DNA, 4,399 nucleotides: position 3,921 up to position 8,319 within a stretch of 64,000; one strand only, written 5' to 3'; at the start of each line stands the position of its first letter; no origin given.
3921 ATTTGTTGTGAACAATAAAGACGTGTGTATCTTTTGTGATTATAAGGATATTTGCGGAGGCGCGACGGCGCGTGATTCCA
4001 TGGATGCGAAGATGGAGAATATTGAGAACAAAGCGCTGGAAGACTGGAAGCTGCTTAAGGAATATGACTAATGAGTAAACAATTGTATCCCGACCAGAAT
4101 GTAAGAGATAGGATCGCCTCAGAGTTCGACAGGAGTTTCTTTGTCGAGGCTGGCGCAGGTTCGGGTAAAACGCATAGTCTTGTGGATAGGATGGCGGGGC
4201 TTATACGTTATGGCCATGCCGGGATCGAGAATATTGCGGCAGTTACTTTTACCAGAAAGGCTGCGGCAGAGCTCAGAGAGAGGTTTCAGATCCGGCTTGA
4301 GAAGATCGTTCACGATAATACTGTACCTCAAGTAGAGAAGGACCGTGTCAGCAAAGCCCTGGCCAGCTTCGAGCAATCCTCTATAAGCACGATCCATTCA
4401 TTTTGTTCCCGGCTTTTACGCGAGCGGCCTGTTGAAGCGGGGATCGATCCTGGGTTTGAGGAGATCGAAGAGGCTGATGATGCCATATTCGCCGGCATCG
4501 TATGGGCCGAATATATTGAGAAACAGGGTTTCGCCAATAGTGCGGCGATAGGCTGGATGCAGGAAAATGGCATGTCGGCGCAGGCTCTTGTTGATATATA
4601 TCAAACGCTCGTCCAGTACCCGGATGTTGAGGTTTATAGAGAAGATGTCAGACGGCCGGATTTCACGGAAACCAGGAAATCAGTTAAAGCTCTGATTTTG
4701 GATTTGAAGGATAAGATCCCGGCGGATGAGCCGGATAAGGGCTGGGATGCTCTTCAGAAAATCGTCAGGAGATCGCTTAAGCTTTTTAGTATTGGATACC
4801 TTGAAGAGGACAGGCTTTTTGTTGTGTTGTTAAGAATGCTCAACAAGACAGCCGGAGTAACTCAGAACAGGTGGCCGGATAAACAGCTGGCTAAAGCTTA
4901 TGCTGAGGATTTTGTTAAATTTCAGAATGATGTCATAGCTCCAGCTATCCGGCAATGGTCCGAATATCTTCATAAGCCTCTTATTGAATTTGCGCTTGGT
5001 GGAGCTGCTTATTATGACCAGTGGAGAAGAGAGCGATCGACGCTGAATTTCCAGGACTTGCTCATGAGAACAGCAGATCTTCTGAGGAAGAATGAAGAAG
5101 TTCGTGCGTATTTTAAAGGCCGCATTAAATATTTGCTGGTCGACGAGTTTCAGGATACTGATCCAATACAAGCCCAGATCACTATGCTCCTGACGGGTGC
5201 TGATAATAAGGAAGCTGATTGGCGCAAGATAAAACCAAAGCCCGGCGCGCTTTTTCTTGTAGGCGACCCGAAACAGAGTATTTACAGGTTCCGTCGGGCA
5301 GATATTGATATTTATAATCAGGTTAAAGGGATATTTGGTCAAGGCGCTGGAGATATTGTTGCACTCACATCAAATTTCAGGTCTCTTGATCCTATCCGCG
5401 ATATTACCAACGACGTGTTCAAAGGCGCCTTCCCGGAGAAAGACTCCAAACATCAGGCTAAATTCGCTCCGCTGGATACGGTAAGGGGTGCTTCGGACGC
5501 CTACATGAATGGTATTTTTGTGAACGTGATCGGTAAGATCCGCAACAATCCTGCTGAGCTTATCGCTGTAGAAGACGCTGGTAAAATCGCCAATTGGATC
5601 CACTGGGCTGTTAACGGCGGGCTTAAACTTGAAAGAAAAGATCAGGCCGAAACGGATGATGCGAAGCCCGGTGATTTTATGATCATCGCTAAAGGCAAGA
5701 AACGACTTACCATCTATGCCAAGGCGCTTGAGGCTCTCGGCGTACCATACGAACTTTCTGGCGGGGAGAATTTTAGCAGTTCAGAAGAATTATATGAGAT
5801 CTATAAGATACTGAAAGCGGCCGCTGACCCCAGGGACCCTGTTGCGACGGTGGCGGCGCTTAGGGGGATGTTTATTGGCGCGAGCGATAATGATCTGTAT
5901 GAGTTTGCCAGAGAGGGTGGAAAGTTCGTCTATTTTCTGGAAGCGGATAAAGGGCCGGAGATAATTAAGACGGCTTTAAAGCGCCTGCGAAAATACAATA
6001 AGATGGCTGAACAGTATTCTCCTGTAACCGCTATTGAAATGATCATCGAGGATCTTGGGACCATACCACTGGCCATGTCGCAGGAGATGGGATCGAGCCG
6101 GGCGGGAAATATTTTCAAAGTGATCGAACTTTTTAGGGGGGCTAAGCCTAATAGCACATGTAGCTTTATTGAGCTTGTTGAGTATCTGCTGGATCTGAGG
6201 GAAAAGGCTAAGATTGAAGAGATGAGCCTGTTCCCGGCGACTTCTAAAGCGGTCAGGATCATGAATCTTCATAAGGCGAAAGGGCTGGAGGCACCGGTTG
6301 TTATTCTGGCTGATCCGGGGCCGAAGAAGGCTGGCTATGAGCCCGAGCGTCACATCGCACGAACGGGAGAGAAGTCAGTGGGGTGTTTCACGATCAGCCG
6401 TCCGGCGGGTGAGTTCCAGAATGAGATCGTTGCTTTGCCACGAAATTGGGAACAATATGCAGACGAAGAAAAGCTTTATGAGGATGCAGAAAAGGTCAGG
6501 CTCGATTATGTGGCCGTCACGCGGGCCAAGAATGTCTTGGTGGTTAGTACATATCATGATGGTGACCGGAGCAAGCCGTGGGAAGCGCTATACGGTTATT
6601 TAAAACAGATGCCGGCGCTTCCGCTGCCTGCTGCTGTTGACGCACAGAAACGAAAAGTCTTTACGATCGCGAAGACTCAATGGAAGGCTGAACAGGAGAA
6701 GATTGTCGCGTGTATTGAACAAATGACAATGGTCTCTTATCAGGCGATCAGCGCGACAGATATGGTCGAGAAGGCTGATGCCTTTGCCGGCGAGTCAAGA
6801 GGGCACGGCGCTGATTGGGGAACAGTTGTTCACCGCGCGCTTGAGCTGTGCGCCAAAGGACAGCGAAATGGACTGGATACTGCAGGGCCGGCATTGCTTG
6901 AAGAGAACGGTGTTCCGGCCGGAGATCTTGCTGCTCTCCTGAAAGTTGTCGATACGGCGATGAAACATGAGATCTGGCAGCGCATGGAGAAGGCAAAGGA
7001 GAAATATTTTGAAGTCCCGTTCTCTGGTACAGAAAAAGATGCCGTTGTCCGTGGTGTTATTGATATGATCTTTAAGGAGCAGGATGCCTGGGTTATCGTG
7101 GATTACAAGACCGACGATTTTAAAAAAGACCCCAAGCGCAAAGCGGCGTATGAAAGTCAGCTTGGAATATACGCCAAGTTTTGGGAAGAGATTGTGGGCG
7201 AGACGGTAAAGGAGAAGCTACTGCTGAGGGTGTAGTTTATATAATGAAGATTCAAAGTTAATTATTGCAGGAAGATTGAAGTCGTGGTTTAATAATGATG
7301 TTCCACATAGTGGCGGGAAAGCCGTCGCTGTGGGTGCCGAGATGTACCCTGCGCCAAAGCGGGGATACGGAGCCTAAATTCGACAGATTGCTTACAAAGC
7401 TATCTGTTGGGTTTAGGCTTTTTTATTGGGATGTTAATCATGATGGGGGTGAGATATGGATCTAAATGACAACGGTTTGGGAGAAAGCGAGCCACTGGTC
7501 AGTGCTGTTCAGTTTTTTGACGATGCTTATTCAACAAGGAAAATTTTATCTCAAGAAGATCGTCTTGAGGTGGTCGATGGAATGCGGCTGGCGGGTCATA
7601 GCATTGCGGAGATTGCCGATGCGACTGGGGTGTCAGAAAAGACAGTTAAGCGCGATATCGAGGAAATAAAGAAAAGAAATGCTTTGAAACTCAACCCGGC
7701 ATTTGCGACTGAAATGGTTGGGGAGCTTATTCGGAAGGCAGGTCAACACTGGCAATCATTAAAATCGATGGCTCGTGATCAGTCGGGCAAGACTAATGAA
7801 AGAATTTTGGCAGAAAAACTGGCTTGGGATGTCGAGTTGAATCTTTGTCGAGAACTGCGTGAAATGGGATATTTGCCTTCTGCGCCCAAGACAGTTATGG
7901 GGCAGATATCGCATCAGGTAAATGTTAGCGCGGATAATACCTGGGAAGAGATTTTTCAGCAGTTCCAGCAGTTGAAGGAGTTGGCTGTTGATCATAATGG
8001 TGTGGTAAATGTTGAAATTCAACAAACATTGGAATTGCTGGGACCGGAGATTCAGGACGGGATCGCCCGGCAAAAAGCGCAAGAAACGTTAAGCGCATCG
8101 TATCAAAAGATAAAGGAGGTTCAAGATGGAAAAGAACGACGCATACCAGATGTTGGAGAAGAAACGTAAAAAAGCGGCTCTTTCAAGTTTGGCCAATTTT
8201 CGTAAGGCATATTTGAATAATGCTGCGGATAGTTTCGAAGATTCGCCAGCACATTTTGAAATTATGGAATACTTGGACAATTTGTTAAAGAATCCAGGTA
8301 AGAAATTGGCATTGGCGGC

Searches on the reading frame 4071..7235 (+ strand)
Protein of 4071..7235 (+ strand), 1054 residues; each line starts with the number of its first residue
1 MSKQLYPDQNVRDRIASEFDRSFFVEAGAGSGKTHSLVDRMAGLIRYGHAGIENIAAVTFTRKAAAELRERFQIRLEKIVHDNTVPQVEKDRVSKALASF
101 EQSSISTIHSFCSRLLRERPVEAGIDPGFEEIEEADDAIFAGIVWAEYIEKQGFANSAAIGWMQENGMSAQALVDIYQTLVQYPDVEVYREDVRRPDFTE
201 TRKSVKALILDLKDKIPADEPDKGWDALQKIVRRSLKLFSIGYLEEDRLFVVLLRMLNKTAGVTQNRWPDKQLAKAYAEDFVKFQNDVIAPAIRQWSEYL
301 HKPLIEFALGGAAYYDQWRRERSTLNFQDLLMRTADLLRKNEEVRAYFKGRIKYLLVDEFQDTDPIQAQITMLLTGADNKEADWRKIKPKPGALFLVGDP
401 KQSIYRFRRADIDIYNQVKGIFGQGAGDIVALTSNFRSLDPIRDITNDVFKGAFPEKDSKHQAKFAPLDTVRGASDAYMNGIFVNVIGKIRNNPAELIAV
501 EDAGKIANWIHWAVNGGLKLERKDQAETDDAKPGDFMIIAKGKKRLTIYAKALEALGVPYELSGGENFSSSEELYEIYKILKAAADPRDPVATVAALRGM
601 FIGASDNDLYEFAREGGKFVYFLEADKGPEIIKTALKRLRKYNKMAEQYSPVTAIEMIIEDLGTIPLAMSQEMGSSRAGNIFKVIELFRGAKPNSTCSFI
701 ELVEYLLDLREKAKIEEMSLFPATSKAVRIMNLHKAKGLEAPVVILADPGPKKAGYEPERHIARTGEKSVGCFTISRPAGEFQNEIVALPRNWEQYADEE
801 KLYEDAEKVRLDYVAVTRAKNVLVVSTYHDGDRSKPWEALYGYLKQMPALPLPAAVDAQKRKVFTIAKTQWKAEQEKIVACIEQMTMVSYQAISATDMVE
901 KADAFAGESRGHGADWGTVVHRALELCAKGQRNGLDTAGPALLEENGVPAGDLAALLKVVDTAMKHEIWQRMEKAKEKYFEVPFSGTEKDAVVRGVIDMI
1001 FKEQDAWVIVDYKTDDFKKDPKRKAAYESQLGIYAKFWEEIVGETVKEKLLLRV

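Call 9: search_protein_families(library=pfam, proteins=[window:4071-7235:+], max_evalue=0.0001)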
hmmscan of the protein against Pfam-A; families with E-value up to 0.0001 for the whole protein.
window:4071-7235:+ (1054 aa): 5 families
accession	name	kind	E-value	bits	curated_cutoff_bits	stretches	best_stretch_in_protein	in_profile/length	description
PF00580.27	UvrD-helicase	-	6.4e-57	193.7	23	1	16-419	10-267/271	UvrD/REP helicase N-terminal domain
PF13361.12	UvrD_C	-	2.6e-17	63.7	25.6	1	431-828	2-348/350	UvrD-like helicase C-terminal domain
PF13245.12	AAA_19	-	8.4e-16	58.8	25.1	1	22-408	13-134/134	AAA domain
PF12705.13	PDDEXK_1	-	5.5e-11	43.3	22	1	913-1040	34-171/247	PD-(D/E)XK nuclease superfamily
PF13538.12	UvrD_C_2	-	7.6e-08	32.5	27.4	0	728-750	2-24/52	UvrD-like helicase C-terminal domain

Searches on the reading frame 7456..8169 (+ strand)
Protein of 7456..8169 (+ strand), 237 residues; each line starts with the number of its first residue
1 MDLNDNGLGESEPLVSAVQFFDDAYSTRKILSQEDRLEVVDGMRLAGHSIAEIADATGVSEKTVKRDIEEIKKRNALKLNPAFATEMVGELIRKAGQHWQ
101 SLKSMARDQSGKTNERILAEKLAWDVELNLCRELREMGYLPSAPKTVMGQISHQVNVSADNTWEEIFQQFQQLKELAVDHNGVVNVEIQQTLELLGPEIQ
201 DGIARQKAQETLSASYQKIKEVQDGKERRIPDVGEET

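Call 9: search_protein_families(library=pfam, proteins=[window:7456-8169:+], max_evalue=0.0001)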
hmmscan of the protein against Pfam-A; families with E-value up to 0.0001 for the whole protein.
window:7456-8169:+ (237 aa): 3 families
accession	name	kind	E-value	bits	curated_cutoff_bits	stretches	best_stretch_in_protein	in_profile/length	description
PF07638.17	Sigma70_ECF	-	7.8e-06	26.3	21.1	1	32-73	136-177/185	ECF sigma factor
PF08281.18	Sigma70_r4_2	-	1.6e-05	24.9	25.7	1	44-73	23-52/54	Sigma-70, region 4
PF08279.18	HTH_11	-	1.9e-05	24.9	25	1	48-74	16-42/55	HTH domain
